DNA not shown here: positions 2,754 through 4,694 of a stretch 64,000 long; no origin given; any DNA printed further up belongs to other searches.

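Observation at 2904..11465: Oxalate-catabolism module (oxc-frc) with an extra acyl-CoA ligase and a divergent TRAP transporter instead of an OxlT-type antiporter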

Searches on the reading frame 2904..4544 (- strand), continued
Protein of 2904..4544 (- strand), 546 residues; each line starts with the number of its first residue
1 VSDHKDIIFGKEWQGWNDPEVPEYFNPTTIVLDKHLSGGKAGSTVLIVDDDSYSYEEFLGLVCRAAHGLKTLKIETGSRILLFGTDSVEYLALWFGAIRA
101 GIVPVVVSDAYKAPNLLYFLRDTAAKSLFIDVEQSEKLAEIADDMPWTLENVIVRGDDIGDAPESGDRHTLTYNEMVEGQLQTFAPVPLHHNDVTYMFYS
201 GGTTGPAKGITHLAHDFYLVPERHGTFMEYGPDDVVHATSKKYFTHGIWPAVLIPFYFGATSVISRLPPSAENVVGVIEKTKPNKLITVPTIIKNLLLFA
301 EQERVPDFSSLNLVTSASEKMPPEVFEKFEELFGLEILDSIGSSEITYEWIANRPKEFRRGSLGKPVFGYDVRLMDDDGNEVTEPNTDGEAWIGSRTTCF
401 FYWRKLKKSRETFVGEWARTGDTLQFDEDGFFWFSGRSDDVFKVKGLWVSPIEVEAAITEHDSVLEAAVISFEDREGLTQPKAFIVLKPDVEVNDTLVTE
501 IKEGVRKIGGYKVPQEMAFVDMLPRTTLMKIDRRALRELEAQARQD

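Call 19: find_encoding_contigs(protein=P0033, flank=10000, max_places=2)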
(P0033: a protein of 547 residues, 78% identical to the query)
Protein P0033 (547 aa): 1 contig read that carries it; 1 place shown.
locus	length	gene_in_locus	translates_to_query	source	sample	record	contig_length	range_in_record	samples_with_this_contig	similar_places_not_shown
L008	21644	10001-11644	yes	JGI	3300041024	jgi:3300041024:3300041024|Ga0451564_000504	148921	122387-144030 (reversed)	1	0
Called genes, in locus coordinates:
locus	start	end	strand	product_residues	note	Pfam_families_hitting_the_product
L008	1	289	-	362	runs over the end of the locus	PF04303:PrpF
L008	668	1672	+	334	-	PF03401:TctC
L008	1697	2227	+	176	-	PF07331:TctB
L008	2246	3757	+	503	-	PF01970:TctA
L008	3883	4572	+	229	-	PF00392:GntR, PF01325:Fe_dep_repress (faint), PF13412:HTH_24 (weak), PF07729:FCD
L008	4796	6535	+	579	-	PF02776:TPP_enzyme_N, PF00205:TPP_enzyme_M, PF02775:TPP_enzyme_C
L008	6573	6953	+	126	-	PF02515:CoA_transf_3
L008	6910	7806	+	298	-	PF02515:CoA_transf_3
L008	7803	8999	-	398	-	PF01231:IDO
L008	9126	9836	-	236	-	-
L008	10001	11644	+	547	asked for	PF00501:AMP-binding, PF13193:AMP-binding_C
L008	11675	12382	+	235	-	PF13549:ATP-grasp_5, PF08442:ATP-grasp_2 (faint)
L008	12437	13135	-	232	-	PF01656:CbiA, PF02374:ArsA_ATPase (faint), PF07015:VirC1, PF09140:MipZ (faint), PF10609:ParA (faint), PF13614:AAA_31 (weak)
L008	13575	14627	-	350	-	PF00753:Lactamase_B, PF21221:B_lactamase-like_C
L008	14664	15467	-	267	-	PF06242:TrcR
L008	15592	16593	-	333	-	PF08240:ADH_N, PF00107:ADH_zinc_N, PF13602:ADH_zinc_N_2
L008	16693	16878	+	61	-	PF06698:DUF1192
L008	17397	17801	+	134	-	PF07323:DUF1465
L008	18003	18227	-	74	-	PF01197:Ribosomal_L31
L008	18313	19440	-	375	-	PF00266:Aminotran_5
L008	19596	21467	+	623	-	PF00664:ABC_membrane, PF00005:ABC_tran, PF02463:SMC_N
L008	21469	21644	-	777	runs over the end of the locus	PF01315:Ald_Xan_dh_C, PF02738:MoCoBD_1, PF20256:MoCoBD_2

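Call 37: search_solved_structures(query=window:2904-4544:-, max_evalue=1e-70, show_alignments=4)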
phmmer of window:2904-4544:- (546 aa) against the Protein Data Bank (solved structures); distinct sequences matched with E-value up to 1e-70: 7.
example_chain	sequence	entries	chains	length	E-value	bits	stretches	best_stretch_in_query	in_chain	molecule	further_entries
4wv3_A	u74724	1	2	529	9.7e-91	308.3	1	20-539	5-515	Anthranilate-CoA ligase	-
2v7b_A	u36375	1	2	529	4.4e-78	266.5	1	36-538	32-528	BENZOATE-COENZYME A LIGASE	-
4rm3_A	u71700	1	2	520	6.9e-74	252.7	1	41-538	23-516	Benzoate-coenzyme A ligase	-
4eat_A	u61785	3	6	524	7e-74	252.7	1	41-538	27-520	Benzoate-coenzyme A ligase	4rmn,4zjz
4rlf_A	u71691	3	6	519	7e-74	252.7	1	41-538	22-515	Benzoate-coenzyme A ligase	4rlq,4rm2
6m2o_A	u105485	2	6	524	1.3e-73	251.8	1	41-538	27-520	Benzoate-coenzyme A ligase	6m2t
6m2u_A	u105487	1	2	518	1.4e-73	251.7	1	41-538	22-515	Benzoate-coenzyme A ligase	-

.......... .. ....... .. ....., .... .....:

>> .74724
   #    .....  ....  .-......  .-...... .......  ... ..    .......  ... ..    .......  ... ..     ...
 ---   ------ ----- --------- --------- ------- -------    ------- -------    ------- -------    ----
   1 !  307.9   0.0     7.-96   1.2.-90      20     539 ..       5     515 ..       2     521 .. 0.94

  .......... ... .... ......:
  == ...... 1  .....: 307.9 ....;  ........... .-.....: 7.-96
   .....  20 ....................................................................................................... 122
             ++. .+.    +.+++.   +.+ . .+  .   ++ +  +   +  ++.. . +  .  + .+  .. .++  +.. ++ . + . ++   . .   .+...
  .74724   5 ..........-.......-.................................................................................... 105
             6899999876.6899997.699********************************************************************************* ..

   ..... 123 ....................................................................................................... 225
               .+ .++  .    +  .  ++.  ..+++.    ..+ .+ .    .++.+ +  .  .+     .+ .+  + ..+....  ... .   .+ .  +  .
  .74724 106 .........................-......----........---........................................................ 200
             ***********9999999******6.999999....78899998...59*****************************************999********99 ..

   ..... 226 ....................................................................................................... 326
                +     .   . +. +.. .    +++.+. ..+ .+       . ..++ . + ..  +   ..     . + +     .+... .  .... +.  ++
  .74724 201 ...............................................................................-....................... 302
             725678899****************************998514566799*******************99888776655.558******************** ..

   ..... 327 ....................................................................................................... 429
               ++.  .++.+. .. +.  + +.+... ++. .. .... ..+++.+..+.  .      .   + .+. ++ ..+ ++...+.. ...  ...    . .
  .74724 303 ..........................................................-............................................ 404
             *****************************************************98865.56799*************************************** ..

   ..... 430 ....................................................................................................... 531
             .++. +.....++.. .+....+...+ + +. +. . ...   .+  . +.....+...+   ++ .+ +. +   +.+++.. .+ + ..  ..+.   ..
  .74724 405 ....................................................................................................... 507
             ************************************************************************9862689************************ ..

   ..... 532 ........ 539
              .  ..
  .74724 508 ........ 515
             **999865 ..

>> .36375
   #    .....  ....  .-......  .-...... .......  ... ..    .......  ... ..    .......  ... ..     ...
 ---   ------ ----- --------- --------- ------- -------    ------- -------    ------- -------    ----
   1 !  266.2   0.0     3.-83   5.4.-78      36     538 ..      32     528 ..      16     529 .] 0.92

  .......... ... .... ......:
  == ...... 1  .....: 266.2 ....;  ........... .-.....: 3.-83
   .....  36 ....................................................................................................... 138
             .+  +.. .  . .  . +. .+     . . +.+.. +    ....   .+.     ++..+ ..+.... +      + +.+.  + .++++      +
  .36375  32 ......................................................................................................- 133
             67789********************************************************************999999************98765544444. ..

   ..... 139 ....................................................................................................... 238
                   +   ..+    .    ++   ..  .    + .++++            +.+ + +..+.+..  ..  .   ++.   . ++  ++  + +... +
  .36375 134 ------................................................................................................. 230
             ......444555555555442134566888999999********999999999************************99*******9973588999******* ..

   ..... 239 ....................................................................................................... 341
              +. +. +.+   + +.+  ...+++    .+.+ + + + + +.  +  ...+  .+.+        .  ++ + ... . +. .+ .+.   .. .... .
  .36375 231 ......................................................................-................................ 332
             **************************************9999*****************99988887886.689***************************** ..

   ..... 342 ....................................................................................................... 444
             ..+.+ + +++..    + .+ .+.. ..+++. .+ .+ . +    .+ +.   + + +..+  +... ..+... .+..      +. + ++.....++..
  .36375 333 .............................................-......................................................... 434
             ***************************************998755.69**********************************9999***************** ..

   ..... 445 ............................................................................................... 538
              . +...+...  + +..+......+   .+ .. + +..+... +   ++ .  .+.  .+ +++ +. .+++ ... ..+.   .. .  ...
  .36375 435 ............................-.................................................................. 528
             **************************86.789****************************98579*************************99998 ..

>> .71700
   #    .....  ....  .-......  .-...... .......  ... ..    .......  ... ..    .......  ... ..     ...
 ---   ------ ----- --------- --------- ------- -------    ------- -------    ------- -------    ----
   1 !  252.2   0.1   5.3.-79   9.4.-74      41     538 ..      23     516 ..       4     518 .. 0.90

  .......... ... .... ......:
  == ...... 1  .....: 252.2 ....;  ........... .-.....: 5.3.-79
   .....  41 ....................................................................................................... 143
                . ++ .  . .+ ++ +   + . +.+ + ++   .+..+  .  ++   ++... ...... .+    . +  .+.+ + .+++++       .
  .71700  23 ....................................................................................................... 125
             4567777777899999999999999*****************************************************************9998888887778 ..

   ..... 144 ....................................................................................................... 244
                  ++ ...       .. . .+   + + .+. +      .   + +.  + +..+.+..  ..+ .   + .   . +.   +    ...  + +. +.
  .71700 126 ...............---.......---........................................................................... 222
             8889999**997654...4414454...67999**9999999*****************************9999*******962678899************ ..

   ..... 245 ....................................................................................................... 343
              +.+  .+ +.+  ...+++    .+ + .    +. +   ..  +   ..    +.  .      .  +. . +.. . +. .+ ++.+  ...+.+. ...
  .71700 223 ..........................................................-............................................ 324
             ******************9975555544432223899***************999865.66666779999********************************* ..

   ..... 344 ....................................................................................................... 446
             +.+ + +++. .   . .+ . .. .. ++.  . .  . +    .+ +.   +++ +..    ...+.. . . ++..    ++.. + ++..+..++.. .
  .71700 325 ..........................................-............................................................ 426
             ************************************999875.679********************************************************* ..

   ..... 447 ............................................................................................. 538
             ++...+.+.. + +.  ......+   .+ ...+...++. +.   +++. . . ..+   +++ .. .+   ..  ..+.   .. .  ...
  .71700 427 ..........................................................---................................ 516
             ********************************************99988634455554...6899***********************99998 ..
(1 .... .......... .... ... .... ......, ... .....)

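Call 45: find_encoding_contigs(protein=P0063, flank=9000, max_places=1)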
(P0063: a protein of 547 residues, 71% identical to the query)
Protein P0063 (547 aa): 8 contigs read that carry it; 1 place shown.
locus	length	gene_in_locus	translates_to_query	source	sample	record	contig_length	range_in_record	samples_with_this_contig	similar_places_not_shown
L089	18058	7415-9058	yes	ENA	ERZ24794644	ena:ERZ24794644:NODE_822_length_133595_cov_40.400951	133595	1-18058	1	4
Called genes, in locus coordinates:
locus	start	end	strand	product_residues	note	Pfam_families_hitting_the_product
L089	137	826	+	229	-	PF00392:GntR, PF13412:HTH_24 (weak), PF07729:FCD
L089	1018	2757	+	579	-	PF02776:TPP_enzyme_N, PF00205:TPP_enzyme_M, PF02775:TPP_enzyme_C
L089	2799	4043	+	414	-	PF02515:CoA_transf_3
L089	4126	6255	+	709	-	PF13549:ATP-grasp_5, PF02629:CoA_binding, PF13380:CoA_binding_2, PF13607:Succ_CoA_lig, PF19045:Ligase_CoA_2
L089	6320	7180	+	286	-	PF00582:Usp (weak)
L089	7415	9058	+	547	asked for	PF00501:AMP-binding, PF13193:AMP-binding_C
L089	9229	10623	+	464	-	PF00939:Na_sulph_symp, PF03600:CitMHS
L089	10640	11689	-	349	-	PF00753:Lactamase_B, PF21221:B_lactamase-like_C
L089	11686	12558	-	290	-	PF06242:TrcR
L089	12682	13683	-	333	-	PF08240:ADH_N, PF00107:ADH_zinc_N, PF13602:ADH_zinc_N_2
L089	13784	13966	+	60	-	PF06698:DUF1192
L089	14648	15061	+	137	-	PF07323:DUF1465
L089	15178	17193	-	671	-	PF13188:PAS_8 (faint), PF06103:DUF948 (faint), PF00015:MCPsignal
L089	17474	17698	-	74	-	PF01197:Ribosomal_L31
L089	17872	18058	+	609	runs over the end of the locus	PF00664:ABC_membrane, PF00005:ABC_tran, PF02463:SMC_N (weak)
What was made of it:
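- It is still within a few kb of oxc-frc in L008 and L089 (calls 19, 45).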

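Call 46: find_encoding_contigs(protein=P0065, flank=9000, max_places=1)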
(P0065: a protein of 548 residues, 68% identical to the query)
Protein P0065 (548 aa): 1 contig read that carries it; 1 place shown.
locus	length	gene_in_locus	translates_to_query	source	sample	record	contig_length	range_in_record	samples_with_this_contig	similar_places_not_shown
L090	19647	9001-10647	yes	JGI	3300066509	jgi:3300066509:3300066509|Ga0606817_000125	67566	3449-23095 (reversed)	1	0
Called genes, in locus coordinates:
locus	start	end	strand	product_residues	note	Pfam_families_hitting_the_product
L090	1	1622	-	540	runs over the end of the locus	PF00884:Sulfatase, PF01663:Phosphodiest (weak), PF16347:SGSH_C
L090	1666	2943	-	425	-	PF07690:MFS_1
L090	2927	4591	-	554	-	PF02538:Hydantoinase_B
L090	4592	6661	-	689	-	PF05378:Hydant_A_N, PF01968:Hydantoinase_A, PF19278:Hydant_A_C (weak)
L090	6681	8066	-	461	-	PF01425:Amidase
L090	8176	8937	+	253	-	PF00106:adh_short, PF08659:KR, PF13561:adh_short_C2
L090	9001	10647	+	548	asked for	PF00501:AMP-binding, PF13193:AMP-binding_C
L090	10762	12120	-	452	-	PF00296:Bac_luciferase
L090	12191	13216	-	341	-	PF00753:Lactamase_B, PF21221:B_lactamase-like_C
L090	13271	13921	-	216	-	PF06242:TrcR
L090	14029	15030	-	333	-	PF08240:ADH_N, PF00107:ADH_zinc_N, PF13602:ADH_zinc_N_2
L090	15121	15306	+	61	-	PF06698:DUF1192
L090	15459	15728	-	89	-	PF01197:Ribosomal_L31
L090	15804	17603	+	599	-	PF00664:ABC_membrane, PF00005:ABC_tran, PF02463:SMC_N (faint)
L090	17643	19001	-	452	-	PF00691:OmpA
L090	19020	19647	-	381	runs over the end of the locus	-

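Call 47: find_encoding_contigs(protein=P0060, flank=9000, max_places=1)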
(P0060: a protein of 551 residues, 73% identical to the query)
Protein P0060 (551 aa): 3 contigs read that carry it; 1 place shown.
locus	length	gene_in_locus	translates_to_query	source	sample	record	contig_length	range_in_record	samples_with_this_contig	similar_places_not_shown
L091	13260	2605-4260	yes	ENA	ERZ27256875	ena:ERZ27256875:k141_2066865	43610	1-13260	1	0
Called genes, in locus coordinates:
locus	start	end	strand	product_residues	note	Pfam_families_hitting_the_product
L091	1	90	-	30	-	?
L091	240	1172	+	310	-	-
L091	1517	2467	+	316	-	-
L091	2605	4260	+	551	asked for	PF00501:AMP-binding, PF13193:AMP-binding_C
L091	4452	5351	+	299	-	PF18483:Lectin_L-type_dom, PF00139:Lectin_legB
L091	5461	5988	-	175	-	PF03232:COQ7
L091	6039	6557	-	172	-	PF02600:DsbB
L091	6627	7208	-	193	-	PF09335:VTT_dom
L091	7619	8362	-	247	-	-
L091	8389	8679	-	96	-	PF01381:HTH_3 (weak)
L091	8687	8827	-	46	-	-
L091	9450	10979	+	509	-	-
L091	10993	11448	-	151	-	PF13279:4HBT_2, PF03061:4HBT (weak)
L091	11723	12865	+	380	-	PF10098:DUF2336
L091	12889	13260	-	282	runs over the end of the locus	PF27522:YDMC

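Call 51: search_protein_families(library=ncbifam, max_evalue=0.00001, proteins=[L089:4126-6255:+, L089:9229-10623:+])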
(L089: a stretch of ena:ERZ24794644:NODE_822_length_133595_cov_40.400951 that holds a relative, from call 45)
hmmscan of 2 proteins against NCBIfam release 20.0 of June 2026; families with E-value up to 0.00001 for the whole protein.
L089:4126-6255:+ (709 aa): 8 families
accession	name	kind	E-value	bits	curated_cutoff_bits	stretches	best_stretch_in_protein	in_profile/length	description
NF045493.1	HydDutCoALig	equivalog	6.9e-172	573.6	1300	2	256-701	5-448/698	4-hydroxybutyrate--CoA ligase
NF045494.1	AcCoALig_Archglob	equivalog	1.9e-145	485.9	1200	1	26-687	6-648/665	acetate--CoA ligase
TIGR02717.1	AcCoA-syn-alpha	equivalog_domain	4.8e-143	477.1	567.15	1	254-701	1-445/447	acetate--CoA ligase alpha subunit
NF045492.1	HydPropCoALig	equivalog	7.4e-137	457.6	1300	1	6-704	2-698/700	3-hydroxypropionate--CoA ligase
NF004230.0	PRK05678.1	equivalog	3.6e-17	62.5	336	1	299-533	45-282/291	succinate--CoA ligase subunit alpha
TIGR01019.1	sucCoAalpha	subfamily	1.5e-15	57.4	353.2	1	302-532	46-279/286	succinate--CoA ligase subunit alpha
NF001913.0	PRK00696.1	equivalog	3.6e-11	42.7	370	1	28-235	8-219/388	ADP-forming succinate--CoA ligase subunit beta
TIGR01016.1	sucCoAbeta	subfamily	2.7e-08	33.1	375.55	0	27-234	7-218/386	succinate-CoA ligase subunit beta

L089:9229-10623:+ (464 aa): 1 family
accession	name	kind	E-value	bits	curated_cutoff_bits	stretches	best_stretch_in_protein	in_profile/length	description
TIGR00785.1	dass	subfamily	5.6e-93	312.1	198.6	1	6-455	2-442/444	DASS family sodium-coupled anion symporter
